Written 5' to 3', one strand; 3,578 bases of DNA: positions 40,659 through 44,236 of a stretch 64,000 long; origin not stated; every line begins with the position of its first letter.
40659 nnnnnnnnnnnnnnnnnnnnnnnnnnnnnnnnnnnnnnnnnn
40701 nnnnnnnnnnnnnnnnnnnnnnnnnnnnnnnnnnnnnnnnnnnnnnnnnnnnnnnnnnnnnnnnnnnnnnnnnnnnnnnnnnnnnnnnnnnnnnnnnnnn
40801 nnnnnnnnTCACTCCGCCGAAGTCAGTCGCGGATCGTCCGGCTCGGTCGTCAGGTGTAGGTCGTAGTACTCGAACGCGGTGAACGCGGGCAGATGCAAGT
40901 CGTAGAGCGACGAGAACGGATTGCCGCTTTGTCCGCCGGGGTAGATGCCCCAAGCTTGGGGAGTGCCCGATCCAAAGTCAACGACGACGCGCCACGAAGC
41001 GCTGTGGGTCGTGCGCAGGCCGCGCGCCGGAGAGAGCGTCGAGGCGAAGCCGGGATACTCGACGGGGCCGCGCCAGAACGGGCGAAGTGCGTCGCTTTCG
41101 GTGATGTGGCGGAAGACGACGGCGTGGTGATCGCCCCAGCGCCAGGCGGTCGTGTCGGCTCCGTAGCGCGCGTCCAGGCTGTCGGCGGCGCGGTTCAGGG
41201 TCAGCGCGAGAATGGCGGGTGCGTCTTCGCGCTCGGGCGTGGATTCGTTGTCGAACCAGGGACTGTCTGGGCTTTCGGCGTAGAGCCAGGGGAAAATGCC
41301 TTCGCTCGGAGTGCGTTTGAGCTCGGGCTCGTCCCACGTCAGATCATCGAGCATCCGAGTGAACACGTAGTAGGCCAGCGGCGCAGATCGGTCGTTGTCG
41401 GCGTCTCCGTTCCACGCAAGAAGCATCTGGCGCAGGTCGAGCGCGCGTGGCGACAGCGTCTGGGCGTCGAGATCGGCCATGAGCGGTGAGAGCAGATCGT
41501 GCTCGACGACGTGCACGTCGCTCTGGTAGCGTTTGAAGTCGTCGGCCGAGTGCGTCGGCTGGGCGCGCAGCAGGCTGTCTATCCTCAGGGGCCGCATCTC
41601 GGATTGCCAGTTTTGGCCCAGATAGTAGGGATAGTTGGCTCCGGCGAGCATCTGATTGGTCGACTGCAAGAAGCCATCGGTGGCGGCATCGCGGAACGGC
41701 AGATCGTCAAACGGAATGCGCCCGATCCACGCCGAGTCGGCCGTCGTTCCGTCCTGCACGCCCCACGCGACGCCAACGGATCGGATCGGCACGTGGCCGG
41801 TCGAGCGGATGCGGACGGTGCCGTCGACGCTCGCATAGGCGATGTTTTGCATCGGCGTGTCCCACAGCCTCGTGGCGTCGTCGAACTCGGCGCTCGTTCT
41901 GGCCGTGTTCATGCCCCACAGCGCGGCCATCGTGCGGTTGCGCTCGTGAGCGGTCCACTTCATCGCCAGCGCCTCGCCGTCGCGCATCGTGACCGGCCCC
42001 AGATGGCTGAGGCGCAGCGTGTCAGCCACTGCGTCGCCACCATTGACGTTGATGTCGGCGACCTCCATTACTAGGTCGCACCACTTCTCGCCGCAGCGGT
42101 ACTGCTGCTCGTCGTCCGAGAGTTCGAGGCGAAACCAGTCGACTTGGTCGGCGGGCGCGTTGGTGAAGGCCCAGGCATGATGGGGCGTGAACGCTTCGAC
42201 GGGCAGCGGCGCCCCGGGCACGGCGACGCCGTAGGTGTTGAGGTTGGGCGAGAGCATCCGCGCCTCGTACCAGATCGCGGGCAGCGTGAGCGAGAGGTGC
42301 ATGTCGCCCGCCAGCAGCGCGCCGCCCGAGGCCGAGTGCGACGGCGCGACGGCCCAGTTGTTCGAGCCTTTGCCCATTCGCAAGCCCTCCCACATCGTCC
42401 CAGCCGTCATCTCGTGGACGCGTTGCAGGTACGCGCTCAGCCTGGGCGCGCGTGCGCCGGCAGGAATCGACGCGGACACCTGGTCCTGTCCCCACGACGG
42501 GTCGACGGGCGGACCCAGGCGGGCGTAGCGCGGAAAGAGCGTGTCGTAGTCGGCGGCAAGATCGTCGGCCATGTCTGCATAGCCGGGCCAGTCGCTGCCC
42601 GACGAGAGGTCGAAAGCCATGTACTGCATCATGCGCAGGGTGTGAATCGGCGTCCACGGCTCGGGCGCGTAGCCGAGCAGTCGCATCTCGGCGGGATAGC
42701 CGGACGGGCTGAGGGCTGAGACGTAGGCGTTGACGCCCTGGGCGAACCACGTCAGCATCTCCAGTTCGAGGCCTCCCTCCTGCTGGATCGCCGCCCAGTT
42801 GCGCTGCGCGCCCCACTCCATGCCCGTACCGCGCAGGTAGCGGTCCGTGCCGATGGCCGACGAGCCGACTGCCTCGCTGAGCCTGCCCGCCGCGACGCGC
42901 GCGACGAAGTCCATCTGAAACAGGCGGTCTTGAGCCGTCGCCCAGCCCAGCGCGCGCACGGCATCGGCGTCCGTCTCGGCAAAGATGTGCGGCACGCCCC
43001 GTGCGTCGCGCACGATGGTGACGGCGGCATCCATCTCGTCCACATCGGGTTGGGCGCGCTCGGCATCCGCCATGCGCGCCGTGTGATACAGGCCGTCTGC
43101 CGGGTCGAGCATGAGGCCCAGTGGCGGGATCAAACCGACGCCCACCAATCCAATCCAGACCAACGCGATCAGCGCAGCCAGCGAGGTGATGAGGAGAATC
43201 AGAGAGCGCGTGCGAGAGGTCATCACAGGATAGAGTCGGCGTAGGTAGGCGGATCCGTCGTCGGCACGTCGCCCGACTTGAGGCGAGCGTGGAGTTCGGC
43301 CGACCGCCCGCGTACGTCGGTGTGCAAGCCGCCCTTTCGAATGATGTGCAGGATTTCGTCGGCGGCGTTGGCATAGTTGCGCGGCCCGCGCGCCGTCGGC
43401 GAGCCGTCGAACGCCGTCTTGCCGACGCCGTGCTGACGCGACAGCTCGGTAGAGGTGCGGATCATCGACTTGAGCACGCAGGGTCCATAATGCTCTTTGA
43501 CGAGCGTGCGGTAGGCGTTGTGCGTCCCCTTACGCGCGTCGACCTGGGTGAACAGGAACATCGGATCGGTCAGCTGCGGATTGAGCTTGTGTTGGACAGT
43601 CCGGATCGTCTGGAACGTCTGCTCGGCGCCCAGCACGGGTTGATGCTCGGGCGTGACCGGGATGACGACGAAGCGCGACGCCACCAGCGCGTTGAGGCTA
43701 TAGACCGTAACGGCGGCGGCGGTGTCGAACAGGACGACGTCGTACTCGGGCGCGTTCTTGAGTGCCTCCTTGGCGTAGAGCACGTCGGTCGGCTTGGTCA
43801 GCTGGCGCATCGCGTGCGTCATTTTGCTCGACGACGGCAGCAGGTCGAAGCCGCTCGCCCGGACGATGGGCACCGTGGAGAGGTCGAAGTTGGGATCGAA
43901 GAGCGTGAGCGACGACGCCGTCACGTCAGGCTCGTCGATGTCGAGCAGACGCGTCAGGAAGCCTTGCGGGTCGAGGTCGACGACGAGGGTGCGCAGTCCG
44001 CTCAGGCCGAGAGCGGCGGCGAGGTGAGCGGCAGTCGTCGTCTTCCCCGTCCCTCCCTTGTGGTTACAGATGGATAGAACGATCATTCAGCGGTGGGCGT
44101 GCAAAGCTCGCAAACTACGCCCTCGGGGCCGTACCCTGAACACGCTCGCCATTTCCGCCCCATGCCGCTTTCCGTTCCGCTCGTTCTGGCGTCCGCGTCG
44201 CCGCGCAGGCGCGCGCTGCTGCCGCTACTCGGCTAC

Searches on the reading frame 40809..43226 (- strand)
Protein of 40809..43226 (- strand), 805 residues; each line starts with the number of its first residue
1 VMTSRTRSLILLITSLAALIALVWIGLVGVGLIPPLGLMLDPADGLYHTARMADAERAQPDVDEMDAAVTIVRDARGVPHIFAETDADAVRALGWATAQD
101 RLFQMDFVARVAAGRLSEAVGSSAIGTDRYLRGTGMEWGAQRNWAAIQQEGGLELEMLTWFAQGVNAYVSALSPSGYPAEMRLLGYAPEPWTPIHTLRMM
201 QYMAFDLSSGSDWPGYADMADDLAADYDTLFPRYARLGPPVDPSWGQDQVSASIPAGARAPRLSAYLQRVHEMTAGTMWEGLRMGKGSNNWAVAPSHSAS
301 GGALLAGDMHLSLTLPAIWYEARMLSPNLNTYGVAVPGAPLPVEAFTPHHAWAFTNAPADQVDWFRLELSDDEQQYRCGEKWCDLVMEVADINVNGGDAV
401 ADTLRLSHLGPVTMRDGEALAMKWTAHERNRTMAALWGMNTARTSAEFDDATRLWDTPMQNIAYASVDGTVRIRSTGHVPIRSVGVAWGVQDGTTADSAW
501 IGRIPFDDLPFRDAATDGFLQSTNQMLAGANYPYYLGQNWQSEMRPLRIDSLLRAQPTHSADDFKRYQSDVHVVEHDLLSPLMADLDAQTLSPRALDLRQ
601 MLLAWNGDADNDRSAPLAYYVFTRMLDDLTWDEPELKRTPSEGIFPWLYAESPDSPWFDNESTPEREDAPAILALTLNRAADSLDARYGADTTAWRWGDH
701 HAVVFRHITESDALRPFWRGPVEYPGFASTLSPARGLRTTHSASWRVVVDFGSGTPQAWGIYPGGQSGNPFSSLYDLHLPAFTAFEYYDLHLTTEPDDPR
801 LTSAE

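Call 5: search_protein_families(library=pfam, proteins=[window:40809-43226:-], max_evalue=1)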
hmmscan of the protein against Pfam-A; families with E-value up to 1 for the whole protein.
window:40809-43226:- (805 aa): 1 family
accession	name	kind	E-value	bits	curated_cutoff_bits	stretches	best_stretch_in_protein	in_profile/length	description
PF01804.23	Penicil_amidase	-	7e-170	567.8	21.3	1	69-794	2-670/675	Penicillin amidase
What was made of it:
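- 40809..43226 (-): Penicillin-amidase-family acylase, convergent with the cassette. The right-hand conserved neighbour; context only. PF01804, E 7e-170 (call 5).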

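Call 15: find_related_loci(query=window:40809-43226:-, collection=genome_contigs, flank=6000)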
Query window:40809-43226:- (805 aa) in genome_contigs; peptide patterns used: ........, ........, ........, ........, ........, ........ (x = any residue, [..] = any of these).
66 stretches matched a pattern; 51 encode a relative of the query (tblastn E <= 1e-3); 50 distinct loci.
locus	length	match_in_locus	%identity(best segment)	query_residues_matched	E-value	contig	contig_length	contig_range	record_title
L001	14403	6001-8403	90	1-801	0e+0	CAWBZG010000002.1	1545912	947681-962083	MAG: Rhodothermales bacterium isolate MFD03250.bin.1.109 genome assembly, contig: contig_14385, whole genome shotgun seq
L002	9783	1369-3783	88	1-805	0e+0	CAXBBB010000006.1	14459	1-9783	MAG TPA_asm: uncultured Rhodothermales bacterium isolate ERR599365_binner13_Refined_37 genome assembly, contig: ERZ27726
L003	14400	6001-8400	86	1-800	0e+0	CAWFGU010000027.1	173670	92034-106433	MAG: Rhodothermales bacterium isolate MFD03250.bin.2.54 genome assembly, contig: contig_8821, whole genome shotgun seque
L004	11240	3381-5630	56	33-790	0e+0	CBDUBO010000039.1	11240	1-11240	MAG TPA_asm: uncultured Rhodothermales bacterium isolate ERR2431955_binner23_Refined_32 genome assembly, contig: ERZ2387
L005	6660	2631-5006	51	6-790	0e+0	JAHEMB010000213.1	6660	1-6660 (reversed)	MAG: Rhodothermaceae bacterium isolate Ww644 NODE_45638_length_6660_cov_2.704695, whole genome shotgun sequence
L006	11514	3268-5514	55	33-790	0e+0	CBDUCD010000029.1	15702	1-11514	MAG TPA_asm: uncultured Rhodothermales bacterium isolate ERR2431955_metabat2_95 genome assembly, contig: ERZ23878311.211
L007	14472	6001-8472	48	1-803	0e+0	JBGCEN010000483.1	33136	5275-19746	MAG: Rhodothermales bacterium isolate SGMAG-46 contig483, whole genome shotgun sequence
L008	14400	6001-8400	50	11-798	0e+0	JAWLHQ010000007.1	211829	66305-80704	MAG: Rhodothermales bacterium isolate 30dZY2.bin.71 NODE_144_length_211829_cov_9.331658, whole genome shotgun sequence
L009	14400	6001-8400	51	12-798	0e+0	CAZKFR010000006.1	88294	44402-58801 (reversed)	MAG TPA_asm: uncultured Rhodothermaceae bacterium isolate SRP162660_co1_314 genome assembly, contig: NODE_25_length_8829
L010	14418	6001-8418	50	7-797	0e+0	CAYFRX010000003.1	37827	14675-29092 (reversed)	MAG TPA_asm: uncultured Rhodothermales bacterium isolate ERP107533_co1_107 genome assembly, contig: NODE_423_length_3782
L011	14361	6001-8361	50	17-797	0e+0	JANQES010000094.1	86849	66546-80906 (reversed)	MAG: Rhodothermales bacterium isolate PL23a_bin.4 k99_6073990, whole genome shotgun sequence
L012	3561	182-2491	51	30-798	0e+0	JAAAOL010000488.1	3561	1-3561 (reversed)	MAG: Bacteroidetes bacterium isolate GSL.Bin22 NODE_19048_length_3561_cov_0.298547, whole genome shotgun sequence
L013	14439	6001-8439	49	1-790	0e+0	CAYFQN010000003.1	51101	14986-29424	MAG TPA_asm: uncultured Rhodothermales bacterium isolate ERP107533_co1_159 genome assembly, contig: NODE_204_length_5110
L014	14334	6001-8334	48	33-798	0e+0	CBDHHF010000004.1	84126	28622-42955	MAG: Rhodothermales bacterium isolate 0fb6ef2c-814e-496a-9ced-0506dc7cabad genome assembly, contig: contig_4, whole geno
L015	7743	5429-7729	51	30-791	0e+0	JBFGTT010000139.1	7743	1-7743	MAG: Rhodothermales bacterium isolate Mix_sand05.2021.03.G.12 k141_2585228_length_7743_cov_10.6176, whole genome shotgun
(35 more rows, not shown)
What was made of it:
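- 40809..43226 (-): 86-90% identical in L001-L003 (call 15).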

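Call 46: search_protein_families(library=pfam, proteins=[L003:11242-11850:-, L003:10972-11229:-], max_evalue=1)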
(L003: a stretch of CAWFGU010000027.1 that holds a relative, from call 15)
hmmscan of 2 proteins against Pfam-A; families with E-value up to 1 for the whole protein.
L003:11242-11850:- (202 aa): 0 families

L003:10972-11229:- (85 aa): 0 families

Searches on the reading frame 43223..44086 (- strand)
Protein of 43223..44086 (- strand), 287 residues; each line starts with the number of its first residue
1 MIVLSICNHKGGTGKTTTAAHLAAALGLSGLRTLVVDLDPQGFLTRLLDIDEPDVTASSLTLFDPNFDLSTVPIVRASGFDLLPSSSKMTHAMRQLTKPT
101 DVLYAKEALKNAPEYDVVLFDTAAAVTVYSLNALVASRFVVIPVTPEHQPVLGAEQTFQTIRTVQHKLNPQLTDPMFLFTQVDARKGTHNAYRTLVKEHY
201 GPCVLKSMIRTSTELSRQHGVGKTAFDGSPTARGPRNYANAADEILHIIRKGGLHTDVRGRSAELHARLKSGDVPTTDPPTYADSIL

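Call 5: search_protein_families(library=pfam, proteins=[window:43223-44086:-], max_evalue=1)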
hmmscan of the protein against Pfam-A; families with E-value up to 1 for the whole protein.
window:43223-44086:- (287 aa): 15 families
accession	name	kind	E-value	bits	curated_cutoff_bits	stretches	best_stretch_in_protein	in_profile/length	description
PF13614.12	AAA_31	-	2.8e-31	109.3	27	1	3-172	3-175/177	AAA domain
PF01656.29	CbiA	-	3.4e-21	75.9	25.4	1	5-220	2-120/125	CobQ/CobB/MinD/ParA nucleotide binding domain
PF06564.18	CBP_BcsQ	-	3.1e-08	33.9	21.3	1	1-140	1-141/234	Cellulose biosynthesis protein BcsQ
PF09140.17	MipZ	-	8.8e-08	32.2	20.7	1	4-67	3-67/262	ATPase MipZ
PF02374.21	ArsA_ATPase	-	2.5e-06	27.4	24.3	1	10-46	9-45/305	Anion-transporting ATPase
PF10609.15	ParA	-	1.1e-05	25.5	27.1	1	3-58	5-61/246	NUBPL iron-transfer P-loop NTPase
PF00448.28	SRP54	-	0.00034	20.7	22.7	1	12-39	11-38/196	SRP54-type protein, GTPase domain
PF00142.24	Fer4_NifH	-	0.0017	18.3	25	1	10-48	8-46/271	4Fe-4S iron sulfur cluster binding proteins, NifH/frxC family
PF07015.17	VirC1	-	0.0066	16.2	24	1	1-39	1-39/231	VirC1 protein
PF13481.12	AAA_25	-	0.019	15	27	1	10-127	41-156/195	AAA domain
PF16575.11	CLP1_P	-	0.053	13.8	26.6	1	12-40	4-32/188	mRNA cleavage and polyadenylation factor CLP1 P-loop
PF23211.1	LRR_LRWD1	-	0.082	13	28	1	24-79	19-73/190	Leucine-rich repeat and WD repeat-containing protein 1, LRR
PF13479.12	AAA_24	-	0.11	12.8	27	1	11-125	11-75/195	AAA domain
PF03279.18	Lip_A_acyltrans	-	0.26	10.9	22.3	1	77-149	169-242/295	Bacterial lipid A biosynthesis acyltransferase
PF13521.12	AAA_28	-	0.45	11.2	27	0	12-27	9-24/164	AAA domain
